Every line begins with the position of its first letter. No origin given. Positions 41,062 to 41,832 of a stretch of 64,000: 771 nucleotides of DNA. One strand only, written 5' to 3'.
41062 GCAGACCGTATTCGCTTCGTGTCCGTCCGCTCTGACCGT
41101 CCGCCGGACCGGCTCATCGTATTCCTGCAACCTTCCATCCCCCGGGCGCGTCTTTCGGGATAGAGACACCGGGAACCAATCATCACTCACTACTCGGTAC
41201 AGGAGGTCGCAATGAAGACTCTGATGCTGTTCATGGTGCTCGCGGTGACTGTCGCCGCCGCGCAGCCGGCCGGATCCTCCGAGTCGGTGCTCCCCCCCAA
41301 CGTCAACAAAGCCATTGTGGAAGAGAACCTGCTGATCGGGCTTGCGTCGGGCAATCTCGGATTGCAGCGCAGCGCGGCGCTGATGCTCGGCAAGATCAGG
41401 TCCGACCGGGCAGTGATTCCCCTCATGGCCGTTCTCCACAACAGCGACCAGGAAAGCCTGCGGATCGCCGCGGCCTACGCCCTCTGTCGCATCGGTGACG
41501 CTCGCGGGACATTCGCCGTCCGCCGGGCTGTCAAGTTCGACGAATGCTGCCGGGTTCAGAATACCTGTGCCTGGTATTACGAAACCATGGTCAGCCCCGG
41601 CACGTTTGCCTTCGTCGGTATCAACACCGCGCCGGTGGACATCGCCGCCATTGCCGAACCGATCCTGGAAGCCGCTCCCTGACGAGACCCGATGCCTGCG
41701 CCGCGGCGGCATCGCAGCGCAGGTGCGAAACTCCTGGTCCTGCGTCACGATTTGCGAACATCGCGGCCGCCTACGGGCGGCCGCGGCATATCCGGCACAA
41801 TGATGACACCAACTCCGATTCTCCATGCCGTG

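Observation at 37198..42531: Expanded LytTR signalling block: two paralogous 4TM histidine kinases, three LytTR regulators and a secreted HEAT-repeat protein, directly upstream of a SusC/SusD pair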

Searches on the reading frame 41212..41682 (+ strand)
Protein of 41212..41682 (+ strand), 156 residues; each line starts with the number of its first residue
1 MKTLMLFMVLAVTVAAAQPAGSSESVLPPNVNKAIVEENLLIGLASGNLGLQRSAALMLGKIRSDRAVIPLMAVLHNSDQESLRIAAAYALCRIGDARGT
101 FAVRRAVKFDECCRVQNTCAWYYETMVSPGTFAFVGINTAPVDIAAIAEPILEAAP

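Call 3: search_protein_families(library=pfam, proteins=[window:41212-41682:+], max_evalue=0.01)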
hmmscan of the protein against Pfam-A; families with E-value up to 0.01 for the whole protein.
window:41212-41682:+ (156 aa): 2 families
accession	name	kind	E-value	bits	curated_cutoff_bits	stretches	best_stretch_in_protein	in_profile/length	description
PF13646.12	HEAT_2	-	2.1e-06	28.3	27.7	1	40-100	4-64/88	HEAT repeats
PF03130.22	HEAT_PBS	-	0.0016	19.3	20.9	0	52-75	2-25/27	PBS lyase HEAT-like repeat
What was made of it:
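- Checked: HEAT protein (41212-41682): HEAT_2 scores 28.3 against a cutoff of 27.7 (call 3).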

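Call 8: find_encoding_contigs(protein=window:41212-41682:+, flank=10000, max_places=10)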
Protein window:41212-41682:+ (156 aa): 16 contigs read that carry it; 10 places shown.
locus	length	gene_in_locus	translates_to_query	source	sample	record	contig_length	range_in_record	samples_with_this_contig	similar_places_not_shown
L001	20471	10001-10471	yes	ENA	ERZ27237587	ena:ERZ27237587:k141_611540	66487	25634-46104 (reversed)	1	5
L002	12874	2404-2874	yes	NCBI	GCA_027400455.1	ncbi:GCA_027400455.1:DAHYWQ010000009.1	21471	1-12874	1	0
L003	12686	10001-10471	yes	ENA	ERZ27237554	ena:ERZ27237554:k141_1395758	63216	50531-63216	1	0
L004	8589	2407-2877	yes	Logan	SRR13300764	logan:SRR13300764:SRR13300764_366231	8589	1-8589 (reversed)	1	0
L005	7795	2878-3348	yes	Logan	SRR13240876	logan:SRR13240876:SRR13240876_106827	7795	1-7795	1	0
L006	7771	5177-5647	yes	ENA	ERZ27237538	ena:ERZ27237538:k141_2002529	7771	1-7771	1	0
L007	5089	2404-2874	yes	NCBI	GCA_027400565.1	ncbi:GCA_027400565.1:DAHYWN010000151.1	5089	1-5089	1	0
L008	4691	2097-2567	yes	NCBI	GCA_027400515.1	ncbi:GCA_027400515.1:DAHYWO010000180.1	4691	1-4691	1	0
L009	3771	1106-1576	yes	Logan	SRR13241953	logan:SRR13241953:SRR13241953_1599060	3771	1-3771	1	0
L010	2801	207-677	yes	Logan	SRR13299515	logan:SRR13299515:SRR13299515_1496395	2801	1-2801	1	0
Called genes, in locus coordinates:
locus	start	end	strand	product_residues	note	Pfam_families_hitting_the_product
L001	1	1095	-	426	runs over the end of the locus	PF06808:DctM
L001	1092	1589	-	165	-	PF04290:DctQ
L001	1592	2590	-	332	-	PF03480:DctP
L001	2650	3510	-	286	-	PF16811:TAtT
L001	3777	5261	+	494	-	PF02310:B12-binding, PF04055:Radical_SAM, PF13282:DUF4070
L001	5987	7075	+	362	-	PF06580:His_kinase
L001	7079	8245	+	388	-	PF06580:His_kinase, PF02518:HATPase_c (weak)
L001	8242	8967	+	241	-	PF00072:Response_reg, PF04397:LytTR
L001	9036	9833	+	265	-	PF00072:Response_reg, PF04397:LytTR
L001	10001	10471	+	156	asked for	PF13646:HEAT_2 (weak)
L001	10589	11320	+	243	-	PF00072:Response_reg, PF04397:LytTR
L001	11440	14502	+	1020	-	PF13620:CarboxypepD_reg, PF13715:CarbopepD_reg_2, PF07715:Plug, PF00593:TonB_dep_Rec_b-barrel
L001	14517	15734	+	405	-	-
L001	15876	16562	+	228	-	PF00072:Response_reg, PF00486:Trans_reg_C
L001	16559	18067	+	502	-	PF00672:HAMP, PF00512:HisKA, PF02518:HATPase_c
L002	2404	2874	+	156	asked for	PF13646:HEAT_2 (weak)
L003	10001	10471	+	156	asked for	PF13646:HEAT_2 (weak)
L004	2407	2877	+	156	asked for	PF13646:HEAT_2 (weak)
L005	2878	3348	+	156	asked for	PF13646:HEAT_2 (weak)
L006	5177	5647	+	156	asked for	PF13646:HEAT_2 (weak)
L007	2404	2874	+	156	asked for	PF13646:HEAT_2 (weak)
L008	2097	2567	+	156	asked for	PF13646:HEAT_2 (weak)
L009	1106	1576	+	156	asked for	PF13646:HEAT_2 (weak)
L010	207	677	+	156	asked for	PF13646:HEAT_2 (weak)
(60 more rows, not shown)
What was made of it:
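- Checked: Gene calls: independent gene calls on metagenome and MAG contigs of the same organism give the same genes (call 8).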

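Call 9: find_homologous_proteins(query=window:41212-41682:+, max_evalue=0.001)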
Query window:41212-41682:+ (156 aa): 93 proteins with E <= 0.001 among 272 candidates.
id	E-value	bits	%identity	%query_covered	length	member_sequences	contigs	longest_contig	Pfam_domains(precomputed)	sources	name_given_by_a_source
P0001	2.5e-86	305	90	100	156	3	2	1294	PF13646.13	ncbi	-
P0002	3.6e-50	188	69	75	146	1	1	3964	PF13646.13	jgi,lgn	jgi:HEAT repeat protein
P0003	5.5e-50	187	63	86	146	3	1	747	PF03130.23,PF13646.13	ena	-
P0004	5.7e-49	184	62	86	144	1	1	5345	PF03130.23,PF13646.13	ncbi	ncbi:MAG: HEAT repeat domain-containing protein, partial [Ignavibacteriae bacterium]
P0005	1.2e-48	183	61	86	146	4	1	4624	PF00514.30,PF03130.23,PF13646.13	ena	-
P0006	6.3e-48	181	60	86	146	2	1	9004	PF03130.23,PF13646.13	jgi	jgi:hypothetical protein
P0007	6.3e-48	181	62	86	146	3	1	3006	PF03130.23,PF13646.13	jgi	-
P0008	6.7e-48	180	61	86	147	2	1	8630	PF03130.23,PF13646.13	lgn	-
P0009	9.6e-48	180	62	85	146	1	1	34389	PF03130.23,PF13646.13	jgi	jgi:hypothetical protein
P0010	1.2e-47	180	67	74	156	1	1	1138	PF03130.23,PF13646.13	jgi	jgi:hypothetical protein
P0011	1.8e-47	179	60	86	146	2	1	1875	PF03130.23,PF13646.13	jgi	-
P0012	2.1e-47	179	62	86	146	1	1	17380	-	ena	-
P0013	3.2e-47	178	59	86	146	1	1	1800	PF13646.13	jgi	jgi:expansin (peptidoglycan-binding protein)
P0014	4.3e-47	178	62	85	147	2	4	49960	PF03130.23,PF13646.13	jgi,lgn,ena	jgi:hypothetical protein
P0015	7.5e-47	177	61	86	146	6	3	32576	-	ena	-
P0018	1.1e-46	177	66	76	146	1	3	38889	PF03130.23,PF13646.13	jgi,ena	-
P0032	5.8e-45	171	62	86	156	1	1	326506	PF03130.23,PF13646.13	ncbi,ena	-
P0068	9.0e-33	131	48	85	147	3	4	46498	-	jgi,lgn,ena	-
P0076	1.0e-27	115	47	87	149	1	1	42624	PF13646.13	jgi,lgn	jgi:hypothetical protein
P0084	6.8e-25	106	47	74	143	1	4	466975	PF13646.13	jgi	jgi:HEAT repeat protein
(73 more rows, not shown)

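Call 10: find_encoding_contigs(protein=P0032, flank=10000, max_places=2)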
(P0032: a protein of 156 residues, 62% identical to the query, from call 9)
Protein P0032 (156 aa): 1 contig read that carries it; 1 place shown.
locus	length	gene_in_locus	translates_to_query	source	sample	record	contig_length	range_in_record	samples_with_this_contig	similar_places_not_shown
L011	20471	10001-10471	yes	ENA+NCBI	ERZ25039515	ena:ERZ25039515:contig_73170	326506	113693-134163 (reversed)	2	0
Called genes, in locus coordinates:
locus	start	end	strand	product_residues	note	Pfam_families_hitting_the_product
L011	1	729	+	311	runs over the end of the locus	PF14378:PAP2_3, PF01569:PAP2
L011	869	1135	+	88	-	-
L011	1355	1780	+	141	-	PF01220:DHquinase_II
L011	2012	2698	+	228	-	PF00702:Hydrolase, PF13419:HAD_2, PF13242:Hydrolase_like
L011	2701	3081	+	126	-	PF01648:ACPS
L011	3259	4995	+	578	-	PF13505:OMP_b-brl (weak), PF03495:Binary_toxB (faint), PF18884:TSP3_bac, PF00691:OmpA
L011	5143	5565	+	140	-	PF01741:MscL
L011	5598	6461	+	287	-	PF11276:DUF3078, PF04338:DUF481 (faint)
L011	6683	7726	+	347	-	-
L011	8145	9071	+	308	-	PF00294:PfkB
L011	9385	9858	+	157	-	PF04397:LytTR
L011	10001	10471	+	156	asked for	PF13646:HEAT_2, PF03130:HEAT_PBS (faint)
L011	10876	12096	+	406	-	PF00248:Aldo_ket_red, PF13187:Fer4_9 (weak), PF13534:Fer4_17 (weak)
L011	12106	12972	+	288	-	PF20244:DUF6599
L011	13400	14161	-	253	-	PF00072:Response_reg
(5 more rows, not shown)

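Call 11: find_encoding_contigs(protein=P0084, flank=10000, max_places=2)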
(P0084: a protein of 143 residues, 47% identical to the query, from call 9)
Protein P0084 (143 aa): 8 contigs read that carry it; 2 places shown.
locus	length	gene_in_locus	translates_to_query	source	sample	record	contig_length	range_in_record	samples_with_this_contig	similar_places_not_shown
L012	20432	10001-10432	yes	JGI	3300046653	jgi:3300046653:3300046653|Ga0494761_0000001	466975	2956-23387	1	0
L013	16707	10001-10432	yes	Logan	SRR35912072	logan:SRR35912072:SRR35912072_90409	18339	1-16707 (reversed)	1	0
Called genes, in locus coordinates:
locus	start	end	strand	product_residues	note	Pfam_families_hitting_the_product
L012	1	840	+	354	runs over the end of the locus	PF15902:Sortilin-Vps10 (faint), PF02012:BNR (faint)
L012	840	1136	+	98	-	-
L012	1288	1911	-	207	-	-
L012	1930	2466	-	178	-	-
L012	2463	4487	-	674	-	PF03738:GSP_synth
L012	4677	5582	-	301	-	PF03994:DUF350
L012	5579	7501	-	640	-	PF13600:DUF4140, PF13598:DUF4139, PF13620:CarboxypepD_reg, PF13715:CarbopepD_reg_2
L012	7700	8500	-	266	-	PF00072:Response_reg, PF04397:LytTR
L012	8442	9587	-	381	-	PF06580:His_kinase, PF02518:HATPase_c (weak)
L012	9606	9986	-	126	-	-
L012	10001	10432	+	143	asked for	PF13646:HEAT_2 (weak)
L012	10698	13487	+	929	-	PF00069:Pkinase, PF07714:PK_Tyr_Ser-Thr, PF00930:DPPIV_N (faint), PF07676:PD40, PF26549:Tricorn_N, PF26550:Tricorn_2nd, PF26549:Tricorn_N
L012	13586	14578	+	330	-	PF00069:Pkinase, PF07714:PK_Tyr_Ser-Thr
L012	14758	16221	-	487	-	PF23300:HEAT_Nup120 (faint), PF00515:TPR_1 (faint), PF07719:TPR_2 (faint), PF13432:TPR_16 (weak), PF13424:TPR_12, PF14559:TPR_19 (weak), PF12895:ANAPC3 (weak), PF13432:TPR_16 (weak), +11 more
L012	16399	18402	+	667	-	PF16177:ACAS_N, PF00501:AMP-binding, PF13193:AMP-binding_C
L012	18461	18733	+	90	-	PF04341:DUF485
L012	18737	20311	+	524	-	PF00474:SSF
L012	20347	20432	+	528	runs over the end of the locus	PF00571:CBS, PF03445:DUF294, PF10335:DUF294_C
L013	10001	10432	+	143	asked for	PF13646:HEAT_2 (weak)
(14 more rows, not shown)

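Call 12: find_encoding_contigs(protein=P0068, flank=10000, max_places=2)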
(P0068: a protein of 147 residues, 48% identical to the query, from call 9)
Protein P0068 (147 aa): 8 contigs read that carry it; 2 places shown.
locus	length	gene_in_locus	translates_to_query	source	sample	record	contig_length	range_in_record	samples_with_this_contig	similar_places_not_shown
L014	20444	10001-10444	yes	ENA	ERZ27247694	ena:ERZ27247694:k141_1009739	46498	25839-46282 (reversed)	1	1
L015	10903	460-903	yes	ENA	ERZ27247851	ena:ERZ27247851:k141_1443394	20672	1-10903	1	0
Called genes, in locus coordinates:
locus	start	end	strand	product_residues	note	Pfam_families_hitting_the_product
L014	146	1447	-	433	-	-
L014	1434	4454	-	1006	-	PF04313:HSDR_N (faint), PF02384:N6_Mtase (weak), PF20473:MmeI_Mtase, PF01170:UPF0020 (faint), PF07669:Eco57I, PF12950:TaqI_C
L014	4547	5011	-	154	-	PF02142:MGS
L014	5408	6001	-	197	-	PF13620:CarboxypepD_reg, PF13715:CarbopepD_reg_2 (weak)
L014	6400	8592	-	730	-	PF06452:CBM9_1, PF19313:DUF5916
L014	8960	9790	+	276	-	PF00072:Response_reg (faint), PF04397:LytTR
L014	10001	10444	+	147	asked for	-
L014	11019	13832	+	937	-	PF02739:5_3_exonuc_N, PF01367:5_3_exonuc, PF01612:DNA_pol_A_exo1, PF22619:DNA_polI_exo1 (weak), PF00476:DNA_pol_A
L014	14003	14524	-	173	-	PF01765:RRF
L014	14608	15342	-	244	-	PF00696:AA_kinase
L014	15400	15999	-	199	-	PF00889:EF_TS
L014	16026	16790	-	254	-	PF00318:Ribosomal_S2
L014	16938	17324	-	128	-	PF00380:Ribosomal_S9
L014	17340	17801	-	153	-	PF00572:Ribosomal_L13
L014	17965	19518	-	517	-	-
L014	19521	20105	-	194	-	PF04542:Sigma70_r2, PF08281:Sigma70_r4_2, PF04545:Sigma70_r4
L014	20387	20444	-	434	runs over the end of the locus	PF01512:Complex1_51K, PF10531:SLBB, PF22461:SLBB_2, PF10589:NADH_4Fe-4S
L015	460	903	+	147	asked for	-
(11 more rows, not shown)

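Call 14: find_encoding_contigs(protein=P0014, flank=10000, max_places=1)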
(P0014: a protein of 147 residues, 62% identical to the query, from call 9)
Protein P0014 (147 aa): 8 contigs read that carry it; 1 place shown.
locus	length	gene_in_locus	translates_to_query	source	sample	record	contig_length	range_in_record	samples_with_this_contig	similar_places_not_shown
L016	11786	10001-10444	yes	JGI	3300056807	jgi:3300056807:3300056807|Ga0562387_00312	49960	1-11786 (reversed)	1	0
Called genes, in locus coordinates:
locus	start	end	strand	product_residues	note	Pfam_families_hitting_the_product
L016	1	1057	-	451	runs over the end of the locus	PF00072:Response_reg, PF00158:Sigma54_activat, PF14532:Sigma54_activ_2, PF07724:AAA_2 (weak), PF00004:AAA (weak), PF07728:AAA_5, PF25601:AAA_lid_14, PF02954:HTH_8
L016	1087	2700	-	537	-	PF00672:HAMP, PF00512:HisKA, PF02518:HATPase_c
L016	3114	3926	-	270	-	PF01597:GCV_H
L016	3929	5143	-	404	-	PF03916:NrfD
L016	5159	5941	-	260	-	PF13247:Fer4_11, PF12838:Fer4_7, PF13237:Fer4_10 (weak), PF14697:Fer4_21 (weak), PF00037:Fer4 (weak), PF12797:Fer4_2 (weak), PF13237:Fer4_10 (weak), PF13187:Fer4_9 (weak), +2 more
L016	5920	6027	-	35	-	-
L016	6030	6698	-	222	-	PF01597:GCV_H, PF25984:BSH_YknX (weak)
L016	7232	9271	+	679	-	PF05649:Peptidase_M13_N, PF01431:Peptidase_M13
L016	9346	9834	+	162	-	PF04397:LytTR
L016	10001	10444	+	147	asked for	PF13646:HEAT_2 (weak), PF03130:HEAT_PBS (faint)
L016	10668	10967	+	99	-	-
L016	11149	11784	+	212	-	?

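Call 15: find_encoding_contigs(protein=P0076, flank=10000, max_places=1)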
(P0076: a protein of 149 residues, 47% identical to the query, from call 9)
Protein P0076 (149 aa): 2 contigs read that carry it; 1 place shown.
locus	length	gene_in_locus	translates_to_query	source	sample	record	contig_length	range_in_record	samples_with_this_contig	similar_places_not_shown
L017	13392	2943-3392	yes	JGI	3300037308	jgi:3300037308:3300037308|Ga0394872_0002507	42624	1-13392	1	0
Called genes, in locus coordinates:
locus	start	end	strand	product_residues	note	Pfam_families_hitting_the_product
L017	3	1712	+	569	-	?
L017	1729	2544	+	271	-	PF02592:Vut_1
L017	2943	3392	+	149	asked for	PF13646:HEAT_2 (weak)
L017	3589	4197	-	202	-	-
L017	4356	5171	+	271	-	PF00669:Flagellin_N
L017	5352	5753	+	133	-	PF07378:FlbT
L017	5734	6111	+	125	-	PF07309:FlaF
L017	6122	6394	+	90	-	-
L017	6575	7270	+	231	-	PF00072:Response_reg, PF08281:Sigma70_r4_2 (weak), PF00196:GerE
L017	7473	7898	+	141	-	PF00072:Response_reg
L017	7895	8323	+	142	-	-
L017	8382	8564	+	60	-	-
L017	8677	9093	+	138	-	-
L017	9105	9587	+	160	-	PF00460:Flg_bb_rod, PF06429:Flg_bbr_C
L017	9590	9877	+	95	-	-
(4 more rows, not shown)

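Call 16: find_encoding_contigs(protein=P0018, flank=10000, max_places=1)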
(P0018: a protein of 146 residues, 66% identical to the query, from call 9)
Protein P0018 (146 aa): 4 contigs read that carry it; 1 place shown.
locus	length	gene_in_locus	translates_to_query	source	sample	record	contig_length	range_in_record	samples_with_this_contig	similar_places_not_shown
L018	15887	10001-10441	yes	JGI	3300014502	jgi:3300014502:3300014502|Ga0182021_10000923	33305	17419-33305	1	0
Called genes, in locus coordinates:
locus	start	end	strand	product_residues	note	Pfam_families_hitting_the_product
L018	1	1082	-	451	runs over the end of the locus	PF00072:Response_reg, PF00158:Sigma54_activat, PF14532:Sigma54_activ_2, PF07724:AAA_2 (weak), PF00004:AAA (weak), PF07728:AAA_5, PF25601:AAA_lid_14, PF02954:HTH_8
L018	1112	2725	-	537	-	PF00672:HAMP, PF00512:HisKA, PF02518:HATPase_c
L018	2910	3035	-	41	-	-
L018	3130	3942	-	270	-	PF01597:GCV_H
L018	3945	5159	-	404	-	PF03916:NrfD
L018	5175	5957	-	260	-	PF12837:Fer4_6 (faint), PF13247:Fer4_11, PF12838:Fer4_7 (weak), PF13237:Fer4_10 (weak), PF00037:Fer4 (weak), PF12797:Fer4_2 (weak), PF13237:Fer4_10 (weak), PF13187:Fer4_9 (weak)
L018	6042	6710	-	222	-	PF01597:GCV_H, PF25984:BSH_YknX (faint)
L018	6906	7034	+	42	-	-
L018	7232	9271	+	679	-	PF05649:Peptidase_M13_N, PF01431:Peptidase_M13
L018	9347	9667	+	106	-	-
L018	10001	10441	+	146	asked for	PF13646:HEAT_2 (weak), PF03130:HEAT_PBS (faint)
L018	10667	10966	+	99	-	-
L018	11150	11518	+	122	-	PF00248:Aldo_ket_red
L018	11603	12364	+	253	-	PF00248:Aldo_ket_red, PF13187:Fer4_9 (weak), PF13534:Fer4_17 (faint)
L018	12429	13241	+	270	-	PF20244:DUF6599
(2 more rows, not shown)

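Call 69: predict_structure(alignment_id=A3)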
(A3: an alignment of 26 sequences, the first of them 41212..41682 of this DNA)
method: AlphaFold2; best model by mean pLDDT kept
length: 156 residues; sequences in the alignment: 26
mean_pLDDT: 83.3   pTM: 0.69
mean pLDDT of the five models: 83.3, 82.9, 82.7, 80.2, 77.2
residues with pLDDT >= 90: 98; 70-90: 12; 50-70: 31; < 50: 15
segments of 3 or more residues with pLDDT < 50: 19-22, 140-143, 148-150, 153-155
pLDDT, mean of each block of 10 residues (from residue 1): 59 57 68 95 97 98 97 98 98 98 97 96 95 68 50 50
secondary structure, 60 per line:
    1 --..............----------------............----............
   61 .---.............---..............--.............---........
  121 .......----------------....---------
elements in order: H3-16 H33-44 H49-61 H65-77 H81-94 H97-109 H113-127 H144-147
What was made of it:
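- Checked: The AF2 model has pLDDT 83 with six helices, i.e. three HEAT repeats (call 69).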

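Call 71: fold_search(model_id=the predicted structure, library=pdb)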
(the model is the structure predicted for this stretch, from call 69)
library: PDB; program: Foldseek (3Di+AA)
matches with E <= 10: 585; with E <= 0.001: 19
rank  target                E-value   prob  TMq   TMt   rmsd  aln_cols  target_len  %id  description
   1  5dcq_A                1.9e-04  1.00  0.54  0.54   1.5        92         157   36  Crystal structure of bacterial adhesin, FNE from Streptococcus equi spp. equi. (released 2016-06-29)
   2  5dcq_C                2.0e-04  1.00  0.53  0.52   1.7        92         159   37  Crystal structure of bacterial adhesin, FNE from Streptococcus equi spp. equi. (released 2016-06-29)
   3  4jw3_C                2.0e-04  1.00  0.55  0.85   2.0        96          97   33  Selection of specific protein binders for pre-defined targets from an optimized library of artificial helicoidal repea (released 2013-09-25)
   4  5dcq_B                2.8e-04  1.00  0.54  0.54   1.5        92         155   36  Crystal structure of bacterial adhesin, FNE from Streptococcus equi spp. equi. (released 2016-06-29)
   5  3ltm_A                3.6e-04  1.00  0.54  0.46   1.8        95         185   36  Structure of a new family of artificial alpha helicoidal repeat proteins (alpha-Rep) based on thermostable HEAT-like r (released 2010-10-13)
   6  3ltj                  4.1e-04  1.00  0.54  0.45   1.7        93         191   34  Structure of a new family of artificial alpha helicoidal repeat proteins (alpha-Rep) based on thermostable HEAT-like rep (released 2010-10-13)
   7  7z0g_C                4.1e-04  1.00  0.53  0.39   1.8        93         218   34  CPAP:TUBULIN:IE5 ALPHAREP COMPLEX P1 SPACE GROUP (released 2022-04-13)
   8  7q1f_C                4.6e-04  1.00  0.54  0.40   1.8        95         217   34  CPAP:TUBULIN:IE5 ALPHAREP COMPLEX (released 2022-04-20)
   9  7p0h_A                4.8e-04  1.00  0.53  0.21   2.0        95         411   36  Crystal structure of Helicobacter pylori ComF fused to an artificial alphaREP crystallization helper(named B2) (released 2022-04-06)
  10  4jw2_B                5.6e-04  1.00  0.53  0.44   1.9        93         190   35  Selection of specific protein binders for pre-defined targets from an optimized library of artificial helicoidal repea (released 2013-09-25)
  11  4jw3_D                6.2e-04  1.00  0.53  0.83   1.9        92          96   35  Selection of specific protein binders for pre-defined targets from an optimized library of artificial helicoidal repea (released 2013-09-25)
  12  7z0g_T                6.2e-04  1.00  0.53  0.39   1.8        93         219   34  CPAP:TUBULIN:IE5 ALPHAREP COMPLEX P1 SPACE GROUP (released 2022-04-13)
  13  9t1m_A                7.2e-04  1.00  0.54  0.54   1.8        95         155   35  Nuclear export protein/Non-structural protein 2 (NEP/NS2) in complex with artificial alpha Rep protein (released 2025-11-12)
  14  9t1m_E                8.9e-04  1.00  0.54  0.55   1.7        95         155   35  Nuclear export protein/Non-structural protein 2 (NEP/NS2) in complex with artificial alpha Rep protein (released 2025-11-12)
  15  4zv6_A                8.9e-04  1.00  0.54  0.31   1.8        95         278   37  Crystal structure of the artificial alpharep-7 octarellinV.1 complex (released 2016-05-25)
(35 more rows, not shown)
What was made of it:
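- On HEAT-repeat protein (PBS-lyase HEAT-like): Foldseek hits alphaRep and other HEAT-like repeat proteins at rmsd 1.5-2.0 Å over about 93 residues (calls 69, 71).
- The HEAT fold is a generic protein-binding scaffold (call 71).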

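Call 76: search_protein_families(library=ncbifam, proteins=[window:41212-41682:+], max_evalue=0.001)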
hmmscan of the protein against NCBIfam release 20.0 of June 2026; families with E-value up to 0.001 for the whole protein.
window:41212-41682:+ (156 aa): 1 family
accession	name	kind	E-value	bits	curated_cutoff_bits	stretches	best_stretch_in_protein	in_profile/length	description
NF058502.1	phyc_lyase_CpcE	equivalog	3.6e-05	23.4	330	1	46-102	53-108/260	C-phycocyanin alpha-cysteine-84 phycocyanobilin lyase subunit CpcE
